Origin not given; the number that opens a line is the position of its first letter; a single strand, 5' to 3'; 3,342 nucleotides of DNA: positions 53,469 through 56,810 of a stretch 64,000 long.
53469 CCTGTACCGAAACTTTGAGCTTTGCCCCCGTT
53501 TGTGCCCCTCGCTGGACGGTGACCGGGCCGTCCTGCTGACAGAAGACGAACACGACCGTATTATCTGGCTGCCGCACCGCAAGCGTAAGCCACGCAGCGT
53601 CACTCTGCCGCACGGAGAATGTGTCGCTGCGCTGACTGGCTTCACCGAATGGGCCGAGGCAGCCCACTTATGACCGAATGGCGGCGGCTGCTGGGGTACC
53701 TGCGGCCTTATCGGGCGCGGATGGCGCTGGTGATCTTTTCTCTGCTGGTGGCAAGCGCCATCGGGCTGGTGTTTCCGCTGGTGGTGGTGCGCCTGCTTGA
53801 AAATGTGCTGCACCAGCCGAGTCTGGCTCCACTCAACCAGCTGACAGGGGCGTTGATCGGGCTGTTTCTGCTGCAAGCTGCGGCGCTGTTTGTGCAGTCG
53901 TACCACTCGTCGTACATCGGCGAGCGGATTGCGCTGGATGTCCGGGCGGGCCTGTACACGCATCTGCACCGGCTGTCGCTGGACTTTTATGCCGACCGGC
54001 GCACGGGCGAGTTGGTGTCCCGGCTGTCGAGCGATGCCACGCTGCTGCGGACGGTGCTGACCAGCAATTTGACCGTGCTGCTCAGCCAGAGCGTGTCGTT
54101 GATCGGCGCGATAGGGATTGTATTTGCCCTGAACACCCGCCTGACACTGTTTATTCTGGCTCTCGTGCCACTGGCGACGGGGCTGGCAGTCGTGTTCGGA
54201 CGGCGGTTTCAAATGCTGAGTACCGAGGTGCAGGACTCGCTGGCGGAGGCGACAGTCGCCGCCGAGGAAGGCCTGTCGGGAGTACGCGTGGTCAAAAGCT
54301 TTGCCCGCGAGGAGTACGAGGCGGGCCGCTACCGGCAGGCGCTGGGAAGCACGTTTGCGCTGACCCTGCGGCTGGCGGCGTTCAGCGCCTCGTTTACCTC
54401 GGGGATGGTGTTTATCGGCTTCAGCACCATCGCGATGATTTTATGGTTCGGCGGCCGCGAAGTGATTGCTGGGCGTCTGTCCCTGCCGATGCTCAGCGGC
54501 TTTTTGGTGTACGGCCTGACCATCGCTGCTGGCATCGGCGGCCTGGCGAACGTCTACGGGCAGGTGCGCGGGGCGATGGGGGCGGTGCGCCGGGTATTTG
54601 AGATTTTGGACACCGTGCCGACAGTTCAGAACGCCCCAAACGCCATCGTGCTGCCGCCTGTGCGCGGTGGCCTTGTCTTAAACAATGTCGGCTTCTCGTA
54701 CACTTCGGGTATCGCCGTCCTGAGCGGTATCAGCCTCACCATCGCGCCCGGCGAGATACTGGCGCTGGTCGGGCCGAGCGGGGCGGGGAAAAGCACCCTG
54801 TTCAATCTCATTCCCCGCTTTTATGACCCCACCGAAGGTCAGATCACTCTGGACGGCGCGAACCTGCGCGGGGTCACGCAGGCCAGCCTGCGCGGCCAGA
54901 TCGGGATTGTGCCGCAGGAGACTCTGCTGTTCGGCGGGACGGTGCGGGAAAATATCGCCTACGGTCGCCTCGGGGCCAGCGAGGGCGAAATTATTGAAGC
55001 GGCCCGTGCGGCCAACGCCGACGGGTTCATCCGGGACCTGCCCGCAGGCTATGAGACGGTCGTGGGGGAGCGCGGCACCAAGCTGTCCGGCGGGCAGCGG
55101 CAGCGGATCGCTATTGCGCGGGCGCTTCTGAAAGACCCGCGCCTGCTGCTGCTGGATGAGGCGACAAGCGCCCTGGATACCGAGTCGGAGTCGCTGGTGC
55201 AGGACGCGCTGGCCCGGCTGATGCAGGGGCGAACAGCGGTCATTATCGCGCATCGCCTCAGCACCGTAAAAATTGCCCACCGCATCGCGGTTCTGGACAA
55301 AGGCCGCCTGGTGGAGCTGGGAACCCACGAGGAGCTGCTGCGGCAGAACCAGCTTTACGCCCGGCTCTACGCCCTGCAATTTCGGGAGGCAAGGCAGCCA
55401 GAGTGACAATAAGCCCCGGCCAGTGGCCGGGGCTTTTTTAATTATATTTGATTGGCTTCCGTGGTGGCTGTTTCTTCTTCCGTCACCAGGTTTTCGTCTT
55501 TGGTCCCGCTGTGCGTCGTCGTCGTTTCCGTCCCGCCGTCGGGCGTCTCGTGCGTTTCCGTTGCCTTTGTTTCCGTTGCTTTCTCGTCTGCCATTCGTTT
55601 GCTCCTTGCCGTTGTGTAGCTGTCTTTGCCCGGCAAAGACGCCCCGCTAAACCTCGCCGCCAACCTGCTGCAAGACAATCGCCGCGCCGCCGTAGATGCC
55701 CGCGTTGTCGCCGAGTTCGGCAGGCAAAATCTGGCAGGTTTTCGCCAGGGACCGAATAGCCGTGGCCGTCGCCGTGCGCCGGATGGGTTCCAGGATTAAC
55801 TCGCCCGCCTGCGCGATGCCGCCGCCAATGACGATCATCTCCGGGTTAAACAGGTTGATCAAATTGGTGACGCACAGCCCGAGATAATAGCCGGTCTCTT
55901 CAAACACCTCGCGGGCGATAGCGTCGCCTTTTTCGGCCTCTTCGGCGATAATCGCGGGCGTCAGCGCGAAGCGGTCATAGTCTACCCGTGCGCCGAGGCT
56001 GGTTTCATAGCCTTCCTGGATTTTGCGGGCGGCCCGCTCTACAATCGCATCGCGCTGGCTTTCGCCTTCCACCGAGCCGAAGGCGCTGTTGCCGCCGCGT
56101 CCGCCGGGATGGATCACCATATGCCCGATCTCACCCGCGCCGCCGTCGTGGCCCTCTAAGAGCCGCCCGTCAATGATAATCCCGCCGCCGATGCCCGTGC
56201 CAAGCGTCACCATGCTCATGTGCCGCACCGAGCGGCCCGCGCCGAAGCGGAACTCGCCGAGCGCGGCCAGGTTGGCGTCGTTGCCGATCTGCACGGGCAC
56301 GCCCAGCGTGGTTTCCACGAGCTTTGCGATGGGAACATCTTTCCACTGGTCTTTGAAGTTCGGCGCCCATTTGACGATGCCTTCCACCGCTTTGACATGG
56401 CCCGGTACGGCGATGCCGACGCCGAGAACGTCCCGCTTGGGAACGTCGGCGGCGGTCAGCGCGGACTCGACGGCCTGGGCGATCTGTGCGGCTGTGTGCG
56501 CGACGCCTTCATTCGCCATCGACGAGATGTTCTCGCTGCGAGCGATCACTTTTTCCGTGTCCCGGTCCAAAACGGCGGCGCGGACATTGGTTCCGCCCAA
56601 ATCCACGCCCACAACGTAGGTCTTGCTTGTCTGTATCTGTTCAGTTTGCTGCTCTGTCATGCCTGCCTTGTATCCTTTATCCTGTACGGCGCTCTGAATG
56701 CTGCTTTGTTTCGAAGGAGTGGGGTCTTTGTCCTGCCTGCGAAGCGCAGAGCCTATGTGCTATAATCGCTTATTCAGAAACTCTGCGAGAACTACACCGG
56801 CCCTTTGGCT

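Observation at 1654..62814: Five or more repeat families share one two-hairpin arm design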

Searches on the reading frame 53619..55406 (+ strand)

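Call 100: search_protein_families(library=pfam, proteins=[window:53619-55406:+], max_evalue=0.00001)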
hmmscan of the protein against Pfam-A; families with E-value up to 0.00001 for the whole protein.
window:53619-55406:+ (595 aa): 2 families
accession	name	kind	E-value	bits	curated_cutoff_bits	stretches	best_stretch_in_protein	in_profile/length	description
PF00664.28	ABC_membrane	-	1.4e-51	176.2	28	1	36-298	2-266/274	ABC transporter transmembrane region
PF00005.33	ABC_tran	-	2.2e-37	129.1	25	1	368-517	1-137/137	ABC transporter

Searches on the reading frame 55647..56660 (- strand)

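Call 100: search_protein_families(library=pfam, proteins=[window:55647-56660:-], max_evalue=0.00001)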
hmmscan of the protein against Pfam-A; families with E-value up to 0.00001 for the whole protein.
window:55647-56660:- (337 aa): 2 families
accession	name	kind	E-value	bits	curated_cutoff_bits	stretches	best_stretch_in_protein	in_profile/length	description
PF00480.26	ROK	-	5.1e-57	194.1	22.9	1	17-331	2-293/294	ROK family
PF01869.26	BcrAD_BadFG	-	2.5e-08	34.2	31.5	0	17-88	1-72/271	BadF/BadG/BcrA/BcrD ATPase family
